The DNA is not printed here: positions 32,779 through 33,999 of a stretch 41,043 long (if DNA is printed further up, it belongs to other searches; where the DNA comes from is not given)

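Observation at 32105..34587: Candidate uncharacterised cassette: tandem-RHH DNA binder + minimal FtsZ-like GTPase + small membrane proteins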

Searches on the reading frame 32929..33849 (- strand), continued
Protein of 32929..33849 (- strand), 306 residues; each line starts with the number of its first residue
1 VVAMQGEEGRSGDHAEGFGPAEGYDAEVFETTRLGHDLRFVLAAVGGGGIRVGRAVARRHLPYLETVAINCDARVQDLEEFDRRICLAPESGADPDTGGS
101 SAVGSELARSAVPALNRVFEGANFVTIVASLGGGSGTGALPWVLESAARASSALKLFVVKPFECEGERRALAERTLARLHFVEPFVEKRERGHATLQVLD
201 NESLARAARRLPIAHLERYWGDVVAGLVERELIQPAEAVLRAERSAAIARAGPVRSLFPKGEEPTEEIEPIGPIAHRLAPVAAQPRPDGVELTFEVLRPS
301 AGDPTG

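Call 13: find_related_loci(query=A1, collection=genome_contigs, flank=5000)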
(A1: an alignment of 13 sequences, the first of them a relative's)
Query A1 (303 aa) in genome_contigs; peptide patterns used: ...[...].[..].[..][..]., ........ (x = any residue, [..] = any of these).
599 stretches matched a pattern (row limit reached: there are more); 123 encode a relative of the query (tblastn E <= 1e-3); the best 80 are kept; 80 distinct loci.
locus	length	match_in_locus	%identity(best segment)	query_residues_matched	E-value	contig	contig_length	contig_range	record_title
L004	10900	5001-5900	66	1-301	1e-119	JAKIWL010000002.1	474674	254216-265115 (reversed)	MAG: Thermoplasmata archaeon isolate SubAcS10-22 SubAcS10-22_2, whole genome shotgun sequence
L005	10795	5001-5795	68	5-282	5e-113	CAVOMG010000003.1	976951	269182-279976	MAG: uncultured Thermoplasmata archaeon isolate MFD00008.bin.2.88 genome assembly, contig: contig_5858, whole genome sho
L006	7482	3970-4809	65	19-299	8e-108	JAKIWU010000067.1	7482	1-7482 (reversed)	MAG: Thermoplasmata archaeon isolate SubAcS15-25 SubAcS15-25_67, whole genome shotgun sequence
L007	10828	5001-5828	51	19-296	8e-82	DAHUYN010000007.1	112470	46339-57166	MAG TPA_asm: Thermoplasmata archaeon isolate clean271 NODE_7_length_112470_cov_8.119554, whole genome shotgun sequence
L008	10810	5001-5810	55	25-293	3e-80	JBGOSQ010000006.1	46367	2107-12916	MAG: Thermoplasmata archaeon isolate OBJ_0618_7090110_183 k141_11862678_length_46367_cov_19.4256, whole genome shotgun s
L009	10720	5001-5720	57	5-246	4e-80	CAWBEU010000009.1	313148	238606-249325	MAG: uncultured Thermoplasmata archaeon isolate MFD09222.bin.2.157 genome assembly, contig: contig_68777, whole genome s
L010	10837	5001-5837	51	19-294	1e-79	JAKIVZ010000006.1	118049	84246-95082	MAG: Candidatus Lutacidiplasma silvani isolate AcS3-62 NODE_108_length_118049_cov_12.721960, whole genome shotgun sequen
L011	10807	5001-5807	56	31-293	4e-79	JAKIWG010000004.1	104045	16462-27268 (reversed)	MAG: Thermoplasmata archaeon isolate AcS5-116 NODE_454_length_104045_cov_7.734571, whole genome shotgun sequence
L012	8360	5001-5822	55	18-293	8e-79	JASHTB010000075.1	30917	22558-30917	MAG: Thermoplasmata archaeon isolate JOPF142 JOPF_A102_contig_72352, whole genome shotgun sequence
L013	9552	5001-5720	55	5-246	1e-78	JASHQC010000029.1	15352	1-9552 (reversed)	MAG: Thermoplasmata archaeon isolate JOPF065 JOPF_A102_contig_29027, whole genome shotgun sequence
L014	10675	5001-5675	60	21-245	4e-78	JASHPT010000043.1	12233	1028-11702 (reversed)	MAG: Thermoplasmata archaeon isolate JOPF056 JOPF_N071_contig_19907, whole genome shotgun sequence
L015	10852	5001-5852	56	19-303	1e-76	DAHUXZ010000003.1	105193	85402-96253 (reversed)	MAG TPA_asm: Thermoplasmata archaeon isolate clean1967 NODE_3_length_105193_cov_5.324375, whole genome shotgun sequence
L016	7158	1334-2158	53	27-297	1e-76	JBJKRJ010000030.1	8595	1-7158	MAG: Thermoplasmata archaeon isolate Bin_56 S1Ck127_323762_flag_0_multi_20.1369_len_8595, whole genome shotgun sequence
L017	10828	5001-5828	54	24-296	2e-76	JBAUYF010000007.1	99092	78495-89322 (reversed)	MAG: Thermoplasmata archaeon isolate MFD09290_ilm_asm_bin4 k127_49295, whole genome shotgun sequence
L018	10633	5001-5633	63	24-234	6e-76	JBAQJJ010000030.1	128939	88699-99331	MAG: Thermoplasmata archaeon isolate MFD06594_ilm_asm_bin23 k127_236448, whole genome shotgun sequence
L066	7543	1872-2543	26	33-264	6e-9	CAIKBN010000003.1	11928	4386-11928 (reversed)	uncultured archaeon isolate AlinenSediments_bin-3679 genome assembly, contig: bin-3679:003/178, whole genome shotgun seq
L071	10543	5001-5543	27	36-226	7e-8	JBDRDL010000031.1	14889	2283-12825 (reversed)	MAG: Methanobacteriota archaeon isolate MEGAHIT-group-1.246 k141_10841473, whole genome shotgun sequence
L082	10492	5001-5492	26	42-218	7e-7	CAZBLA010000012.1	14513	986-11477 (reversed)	MAG TPA_asm: Candidatus Micrarchaeota archaeon isolate SRP128015_co4_68 genome assembly, contig: NODE_965_length_14513_c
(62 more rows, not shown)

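Call 26: search_protein_representatives(alignment_id=A1)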
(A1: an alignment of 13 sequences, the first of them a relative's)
Query: 13 sequences, 304 profile positions. Proteins with E-value up to 0.001 (for the whole library): 6285; up to 1e-10: 1026; up to 1e-30: 21. The best 150 are listed.
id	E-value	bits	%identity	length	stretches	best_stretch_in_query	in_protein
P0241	2.1e-119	414.9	-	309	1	12-297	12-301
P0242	5.8e-95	334.6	-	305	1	19-296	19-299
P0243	4.1e-93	328.5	-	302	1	14-300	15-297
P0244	8.6e-88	311.1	-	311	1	18-299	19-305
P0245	3.3e-79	282.9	-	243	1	79-254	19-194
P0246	1.9e-74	267.2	-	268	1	14-220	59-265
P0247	3.5e-72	259.8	-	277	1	80-298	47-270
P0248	3.9e-71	256.4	-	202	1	100-302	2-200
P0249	6.2e-70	252.4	-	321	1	22-301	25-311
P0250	1.7e-69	251.0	-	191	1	115-297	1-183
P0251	5.0e-65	236.3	-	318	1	21-296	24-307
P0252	1.2e-63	231.8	-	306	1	3-298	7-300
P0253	2.8e-59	217.4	-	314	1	28-296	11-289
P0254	9.9e-58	212.3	-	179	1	126-302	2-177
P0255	1.6e-48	182.1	-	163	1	2-116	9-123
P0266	4.1e-20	88.8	-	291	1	39-167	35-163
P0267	1.7e-19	86.8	-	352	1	39-225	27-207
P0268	2.0e-19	86.5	-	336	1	33-223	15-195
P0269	3.1e-19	85.9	-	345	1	17-219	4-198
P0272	4.2e-18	82.2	-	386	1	16-226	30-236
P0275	1.6e-17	80.3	-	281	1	33-253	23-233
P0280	4.5e-17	78.8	-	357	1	39-226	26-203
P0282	5.7e-17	78.5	-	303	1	51-277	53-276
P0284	7.6e-17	78.1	-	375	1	36-172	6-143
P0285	8.4e-17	78.0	-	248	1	36-227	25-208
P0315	1.7e-15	73.6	-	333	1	38-177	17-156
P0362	1.4e-14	70.7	-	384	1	39-178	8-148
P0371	1.8e-14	70.3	-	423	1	39-193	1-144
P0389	3.3e-14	69.4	-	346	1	40-175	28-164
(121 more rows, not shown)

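Call 37: predict_structure(alignment_id=A2)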
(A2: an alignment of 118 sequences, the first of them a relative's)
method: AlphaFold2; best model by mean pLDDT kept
length: 303 residues; sequences in the alignment: 118
mean_pLDDT: 85.7   pTM: 0.75
mean pLDDT of the five models: 85.7, 85.6, 85.0, 84.8, 84.8
residues with pLDDT >= 90: 199; 70-90: 30; 50-70: 59; < 50: 15
segments of 3 or more residues with pLDDT < 50: 1-8, 10-12, 15-18
pLDDT, mean of each block of 10 residues (from residue 1): 44 50 61 89 97 97 96 95 93 89 97 98 96 97 98 98 97 98 98 98 97 98 98 94 86 64 60 54 63 75 62
secondary structure, 60 per line:
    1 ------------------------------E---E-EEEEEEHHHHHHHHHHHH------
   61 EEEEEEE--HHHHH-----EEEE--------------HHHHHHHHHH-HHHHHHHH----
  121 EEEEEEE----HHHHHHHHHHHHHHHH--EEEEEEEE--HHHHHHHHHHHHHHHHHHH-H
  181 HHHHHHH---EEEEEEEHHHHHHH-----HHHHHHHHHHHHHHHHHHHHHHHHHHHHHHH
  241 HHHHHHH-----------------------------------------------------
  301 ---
elements in order: E37-42 H43-54 E61-67 H70-74 E80-83 H98-107 H109-116 E121-127 H132-147 E150-157 H160-178 H180-187 E191-197 H198-204 H210-247

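Call 44: fold_search(model_id=the predicted structure, library=pdb)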
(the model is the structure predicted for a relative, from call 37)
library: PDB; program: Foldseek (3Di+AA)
matches with E <= 10: 1874; with E <= 0.001: 315
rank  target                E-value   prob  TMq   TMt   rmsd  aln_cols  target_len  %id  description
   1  5h5h                  4.3e-12  1.00  0.55  0.55   2.5       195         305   22  Staphylococcus aureus FtsZ-GDP R29A mutant in T state (released 2017-05-24)
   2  4e6e                  7.1e-12  1.00  0.52  0.52   2.8       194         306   26  Crystal structure of a putative cell division protein FtsZ (Tfu_1113) from Thermobifida fusca YX-ER1 at 2.22 A resolutio (released 2012-06-06)
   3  6yd1                  1.0e-11  1.00  0.55  0.55   2.7       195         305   22  SaFtsZ-DFMBA (released 2021-07-28)
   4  5xdw                  1.1e-11  1.00  0.56  0.55   2.6       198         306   22  Staphylococcus aureus FtsZ 12-316 G196S (released 2017-08-02)
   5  1rlu_A                1.3e-11  1.00  0.54  0.53   2.9       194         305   26  Mycobacterium tuberculosis FtsZ in complex with GTP-gamma-S (released 2004-08-31)
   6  6umk                  1.3e-11  1.00  0.53  0.53   2.9       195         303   30  Structure of E. coli FtsZ(L178E)-GDP complex (released 2020-02-05)
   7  5xdv                  1.3e-11  1.00  0.54  0.54   2.7       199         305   24  Staphylococcus aureus FtsZ 12-316 G196S complexed with TXA6101 (released 2017-08-02)
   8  7ohk                  1.6e-11  1.00  0.55  0.54   2.7       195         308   22  SaFtsZ complexed with GDP, BeF3- and Mg2+ (released 2022-03-02)
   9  6rvn                  1.7e-11  1.00  0.55  0.54   2.8       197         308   22  aFtsz-GDP-Wat (released 2020-02-19)
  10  7oja                  2.0e-11  1.00  0.55  0.54   2.8       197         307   22  SaFtsZ(D210N) complexed with GDP (released 2022-03-02)
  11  6ll6                  2.7e-11  1.00  0.51  0.51   3.3       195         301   29  Crsyal structure of EcFtsZ (residues 11-316) (released 2020-02-26)
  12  7ojc                  3.2e-11  1.00  0.55  0.54   2.5       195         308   22  SaFtsZ(Q48A) complexed with GDP (released 2022-03-02)
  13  5v68_C                3.2e-11  1.00  0.52  0.53   3.5       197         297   26  Crystal structure of cell division protein FtsZ from Mycobacterium tuberculosis bounded via the T9 loop (released 2017-03-29)
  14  7ojb                  3.4e-11  1.00  0.55  0.54   2.7       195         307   22  SaFtsZ(R143K) complexed with GDP (released 2022-03-02)
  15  8h1o_A                3.9e-11  1.00  0.53  0.52   2.8       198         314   28  Cryo-EM structure of KpFtsZ-monobody double helical tube (released 2023-08-02)
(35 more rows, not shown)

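Call 47: search_solved_structures(query=P0272, max_evalue=1e-20)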
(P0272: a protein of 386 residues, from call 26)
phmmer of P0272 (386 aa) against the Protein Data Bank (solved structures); distinct sequences matched with E-value up to 1e-20: 49.
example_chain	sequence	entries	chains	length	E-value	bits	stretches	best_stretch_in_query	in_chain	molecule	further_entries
1w5e_A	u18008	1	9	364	1.2e-91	311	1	54-358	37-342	FTSZ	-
1w58_1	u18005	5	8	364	1.3e-91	310.8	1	54-358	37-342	CELL DIVISION PROTEIN FTSZ HOMOLOG 1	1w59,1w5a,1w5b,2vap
1fsz_A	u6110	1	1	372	1.4e-91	310.8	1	54-359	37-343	FTSZ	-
9v7v_A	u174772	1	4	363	7.1e-79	269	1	29-374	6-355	Cell division protein FtsZ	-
2vam_A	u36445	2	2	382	2.4e-71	244.2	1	51-356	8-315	CELL DIVISION PROTEIN FTSZ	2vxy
2rhh_A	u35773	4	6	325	1.6e-70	241.5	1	57-356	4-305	Cell Division Protein ftsZ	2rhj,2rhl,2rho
4u39_A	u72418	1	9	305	4.4e-70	240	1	57-355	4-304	Cell division protein FtsZ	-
3wgj_A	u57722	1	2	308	2.5e-68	234.3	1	57-355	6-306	Cell division protein FtsZ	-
4m8i_A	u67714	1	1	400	9.3e-68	232.4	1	57-365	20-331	Cell division protein FtsZ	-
8grw_A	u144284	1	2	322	2.1e-67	231.2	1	55-357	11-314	Cell division protein FtsZ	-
4dxd_A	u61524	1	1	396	4.6e-67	230.1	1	57-358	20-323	Cell division protein FtsZ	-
7yop_A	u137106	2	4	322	5.7e-67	229.8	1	55-357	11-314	Cell division protein FtsZ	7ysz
3vo8_A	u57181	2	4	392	6.1e-67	229.7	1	57-358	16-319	Cell division protein FtsZ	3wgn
7ohh_A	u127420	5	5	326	2.6e-66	227.6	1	57-355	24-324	Cell division protein FtsZ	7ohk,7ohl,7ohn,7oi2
3vo9_A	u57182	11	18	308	2.9e-66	227.5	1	57-355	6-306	Cell division protein FtsZ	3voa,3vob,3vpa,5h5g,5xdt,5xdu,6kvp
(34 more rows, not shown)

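Call 48: search_protein_families(library=ncbifam, proteins=[P0272, P0267, P0269, L071:4914-6080:+, L066:1803-2876:+, L082:3872-4945:+, L082:4950-5966:+], max_evalue=0.00001)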
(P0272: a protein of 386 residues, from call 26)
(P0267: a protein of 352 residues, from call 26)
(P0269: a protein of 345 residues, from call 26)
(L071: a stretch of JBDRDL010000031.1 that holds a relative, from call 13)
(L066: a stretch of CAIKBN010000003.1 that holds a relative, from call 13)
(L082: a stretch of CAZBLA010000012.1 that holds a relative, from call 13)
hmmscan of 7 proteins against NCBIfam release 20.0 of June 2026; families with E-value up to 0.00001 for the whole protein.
P0272 (386 aa): 1 family
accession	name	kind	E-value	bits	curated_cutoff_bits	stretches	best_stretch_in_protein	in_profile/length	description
TIGR00065.1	ftsZ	equivalog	4.7e-114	381.4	295.2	1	42-368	5-336/353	cell division protein FtsZ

P0267 (352 aa): 1 family
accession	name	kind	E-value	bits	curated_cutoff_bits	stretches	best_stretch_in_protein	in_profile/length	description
TIGR00065.1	ftsZ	equivalog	3.4e-99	332.5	295.2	1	18-338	13-334/353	cell division protein FtsZ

P0269 (345 aa): 1 family
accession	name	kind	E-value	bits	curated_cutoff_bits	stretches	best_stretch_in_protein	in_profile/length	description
TIGR00065.1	ftsZ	equivalog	7.8e-101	337.9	295.2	1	8-330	4-329/353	cell division protein FtsZ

L071:4914-6080:+ (388 aa): 1 family
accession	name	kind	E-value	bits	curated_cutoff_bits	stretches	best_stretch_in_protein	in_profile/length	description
TIGR00065.1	ftsZ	equivalog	1e-119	400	295.2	1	25-345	14-336/353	cell division protein FtsZ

L066:1803-2876:+ (357 aa): 1 family
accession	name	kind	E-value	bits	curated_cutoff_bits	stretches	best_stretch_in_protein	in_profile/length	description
TIGR00065.1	ftsZ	equivalog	5.1e-121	404.3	295.2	1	20-345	11-342/353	cell division protein FtsZ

L082:3872-4945:+ (357 aa): 1 family
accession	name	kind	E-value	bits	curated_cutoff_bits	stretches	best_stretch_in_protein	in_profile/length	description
TIGR00065.1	ftsZ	equivalog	1.4e-104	350.2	295.2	1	22-346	10-339/353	cell division protein FtsZ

L082:4950-5966:+ (338 aa): 1 family
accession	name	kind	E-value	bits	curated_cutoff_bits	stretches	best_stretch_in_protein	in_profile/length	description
TIGR00065.1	ftsZ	equivalog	9.3e-108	360.7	295.2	1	5-324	12-336/353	cell division protein FtsZ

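Call 51: find_homologous_proteins(query=P0282, max_evalue=0.001)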
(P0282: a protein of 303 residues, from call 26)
Query P0282 (303 aa): 62 proteins with E <= 0.001 among 2554 candidates.
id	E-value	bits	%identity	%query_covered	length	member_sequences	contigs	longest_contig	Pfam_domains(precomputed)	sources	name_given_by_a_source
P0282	1.3e-187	640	100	100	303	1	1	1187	PF00091.32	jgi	jgi:cell division GTPase FtsZ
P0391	2.1e-113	396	68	89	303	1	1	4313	PF00091.32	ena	-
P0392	6.1e-101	356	59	99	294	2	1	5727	PF00091.32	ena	-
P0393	2.2e-98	347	62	91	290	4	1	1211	PF00091.32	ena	-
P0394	3.3e-97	343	60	92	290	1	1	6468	PF00091.32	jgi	jgi:cell division GTPase FtsZ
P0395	3.4e-91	324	57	93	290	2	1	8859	PF00091.32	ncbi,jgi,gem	-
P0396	5.4e-84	300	56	86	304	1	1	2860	PF00091.32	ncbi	-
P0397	4.2e-81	291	54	88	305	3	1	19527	PF00091.32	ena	-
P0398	3.3e-79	284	62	72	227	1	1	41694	PF00091.32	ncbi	-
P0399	1.2e-17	83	35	65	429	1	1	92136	PF00091.32,PF12327.14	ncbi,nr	ncbi:MAG: cell division protein FtsZ [Verrucomicrobia bacterium]|nr:cell division protein FtsZ [Verr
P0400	2.6e-17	81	35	65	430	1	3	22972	PF00091.32,PF12327.14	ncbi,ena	-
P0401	8.0e-17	80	35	65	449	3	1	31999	PF00091.32,PF12327.14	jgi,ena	jgi:cell division protein FtsZ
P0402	8.6e-17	80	37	56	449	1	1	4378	PF00091.32,PF12327.14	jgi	jgi:cell division protein FtsZ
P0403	9.2e-17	80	35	65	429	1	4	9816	PF00091.32,PF12327.14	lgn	-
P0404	1.4e-16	79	35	65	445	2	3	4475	PF00091.32,PF12327.14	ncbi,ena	-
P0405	1.5e-16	79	34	65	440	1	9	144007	PF00091.32,PF12327.14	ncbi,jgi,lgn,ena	jgi:cell division protein FtsZ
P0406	1.8e-16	79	34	65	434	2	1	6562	PF00091.32,PF12327.14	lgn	-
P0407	1.9e-16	79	35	65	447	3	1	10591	PF00091.32,PF12327.14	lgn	-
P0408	3.3e-16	78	33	65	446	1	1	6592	PF00091.32,PF12327.14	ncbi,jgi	jgi:cell division protein FtsZ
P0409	3.7e-16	78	33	65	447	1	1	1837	PF00091.32,PF12327.14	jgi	jgi:cell division protein FtsZ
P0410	4.0e-16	77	35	65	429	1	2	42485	PF00091.32,PF12327.14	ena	-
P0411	4.3e-16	77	34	65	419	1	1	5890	PF00091.32,PF12327.14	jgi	jgi:cell division protein FtsZ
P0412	6.8e-16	77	34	65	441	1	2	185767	PF00091.32,PF12327.14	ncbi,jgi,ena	jgi:cell division protein FtsZ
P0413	7.9e-16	76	33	65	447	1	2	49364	PF00091.32,PF12327.14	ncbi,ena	-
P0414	1.0e-15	76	33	65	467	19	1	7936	PF00091.32,PF12327.14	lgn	-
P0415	5.8e-15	74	33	65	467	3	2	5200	PF00091.32,PF12327.14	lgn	-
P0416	7.2e-15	73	33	62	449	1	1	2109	PF00091.32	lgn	-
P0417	1.8e-11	62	32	74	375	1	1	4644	PF00091.32,PF12327.14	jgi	-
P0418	2.0e-11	62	32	74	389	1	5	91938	PF00091.32,PF12327.14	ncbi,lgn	-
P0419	2.0e-11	62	32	74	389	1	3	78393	PF00091.32,PF12327.14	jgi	-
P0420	2.2e-11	62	32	74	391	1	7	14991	PF00091.32,PF12327.14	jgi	jgi:cell division protein FtsZ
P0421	3.5e-11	61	32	74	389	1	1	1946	PF00091.32,PF12327.14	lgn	-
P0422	3.8e-11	61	32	74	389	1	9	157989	PF00091.32,PF12327.14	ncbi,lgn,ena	-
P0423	3.8e-11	61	32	74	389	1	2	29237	PF00091.32,PF12327.14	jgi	-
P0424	3.9e-11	61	32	74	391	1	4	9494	PF00091.32,PF12327.14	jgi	jgi:cell division protein FtsZ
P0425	3.9e-11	61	31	74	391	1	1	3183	PF00091.32,PF12327.14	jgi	-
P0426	6.1e-11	60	31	74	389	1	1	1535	PF00091.32,PF12327.14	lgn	-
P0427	6.6e-11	60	31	74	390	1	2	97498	PF00091.32,PF12327.14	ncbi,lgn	ncbi:cell division protein FtsZ [Candidatus Methanocrinis alkalitolerans]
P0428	6.8e-11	60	32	74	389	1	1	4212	PF00091.32,PF12327.14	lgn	-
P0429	7.1e-11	60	31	75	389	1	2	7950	PF00091.32,PF12327.14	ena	-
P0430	7.6e-11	60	32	74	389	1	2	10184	PF00091.32,PF12327.14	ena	-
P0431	7.8e-11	60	32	74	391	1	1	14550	PF00091.32,PF12327.14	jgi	jgi:cell division protein FtsZ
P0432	8.8e-11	60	31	73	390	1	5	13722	PF00091.32,PF12327.14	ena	-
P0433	8.8e-11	60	31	73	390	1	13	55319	PF00091.32,PF12327.14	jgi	-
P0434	1.1e-10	60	31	75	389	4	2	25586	PF00091.32,PF12327.14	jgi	-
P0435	1.2e-10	59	32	74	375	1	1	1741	PF00091.32,PF12327.14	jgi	jgi:cell division protein FtsZ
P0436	1.6e-10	59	31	73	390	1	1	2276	PF00091.32,PF12327.14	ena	-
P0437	1.6e-10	59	31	74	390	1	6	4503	PF00091.32,PF12327.14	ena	-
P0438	1.6e-10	59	31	73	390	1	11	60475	PF00091.32,PF12327.14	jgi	-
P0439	1.6e-10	59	32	74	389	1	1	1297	PF00091.32,PF12327.14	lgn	-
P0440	1.6e-10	59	31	73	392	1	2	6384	PF00091.32,PF12327.14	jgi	jgi:cell division protein FtsZ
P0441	1.8e-10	59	31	72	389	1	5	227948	PF00091.32,PF12327.14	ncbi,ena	-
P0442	1.8e-10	59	31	72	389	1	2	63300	PF00091.32,PF12327.14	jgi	-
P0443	1.8e-10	59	31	72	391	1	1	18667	PF00091.32,PF12327.14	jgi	-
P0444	1.8e-10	59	31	72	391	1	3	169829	PF00091.32,PF12327.14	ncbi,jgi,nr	ncbi:MAG TPA: cell division protein FtsZ [Methanothrix sp.]|nr:cell division protein FtsZ [Methanoth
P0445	3.0e-10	58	32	74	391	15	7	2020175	PF00091.32,PF12327.14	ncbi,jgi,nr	ncbi:MAG: Cell division protein FtsZ 1 [Methanothrix sp.]|jgi:cell division protein FtsZ|nr:MAG: Cel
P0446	4.9e-10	57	31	74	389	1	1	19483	PF00091.32,PF12327.14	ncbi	-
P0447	6.5e-10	57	32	74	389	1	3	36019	PF00091.32,PF12327.14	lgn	-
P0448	6.6e-10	57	32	74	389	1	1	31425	PF00091.32,PF12327.14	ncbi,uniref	ncbi:cell division protein FtsZ [Methanocrinis sp.]|uniref:cell division protein FtsZ n=1 Tax=Methan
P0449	1.0e-7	50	31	67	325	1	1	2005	PF00091.32,PF12327.14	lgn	-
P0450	4.3e-5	41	27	29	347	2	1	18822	PF00091.32,PF12327.14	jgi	-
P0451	1.7e-4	39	22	55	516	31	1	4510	PF00091.32,PF12327.14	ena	-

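Call 52: find_encoding_contigs(protein=P0397, flank=5000, max_places=2)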
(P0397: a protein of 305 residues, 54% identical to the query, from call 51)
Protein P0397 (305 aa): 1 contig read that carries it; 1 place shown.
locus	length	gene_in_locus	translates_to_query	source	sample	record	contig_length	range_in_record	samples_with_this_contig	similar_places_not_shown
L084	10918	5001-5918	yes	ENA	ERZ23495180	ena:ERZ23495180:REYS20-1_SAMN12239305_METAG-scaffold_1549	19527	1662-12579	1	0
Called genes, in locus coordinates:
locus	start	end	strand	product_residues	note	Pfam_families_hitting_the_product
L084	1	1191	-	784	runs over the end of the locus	PF11369:DUF3160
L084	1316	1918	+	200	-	PF07760:DUF1616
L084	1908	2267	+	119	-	PF01981:PTH2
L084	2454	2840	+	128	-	-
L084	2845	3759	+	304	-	PF03144:GTP_EFTU_D2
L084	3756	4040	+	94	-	-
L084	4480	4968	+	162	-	PF01402:RHH_1 (weak)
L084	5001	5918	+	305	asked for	PF00091:Tubulin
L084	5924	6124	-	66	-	-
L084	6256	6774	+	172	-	PF27746:Small_heat_shock_put, PF00011:HSP20, PF04969:CS (weak), PF17886:ArsA_HSP20 (weak)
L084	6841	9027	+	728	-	PF02359:CDC48_N, PF02933:CDC48_2, PF13191:AAA_16 (weak), PF00004:AAA, PF05496:RuvB_N, PF17862:AAA_lid_3, PF00004:AAA, PF17862:AAA_lid_3, +25 more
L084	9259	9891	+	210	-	PF22175:Ogg-HhH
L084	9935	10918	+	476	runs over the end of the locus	PF02347:GDC-P, PF00266:Aminotran_5, PF21478:GcvP2_C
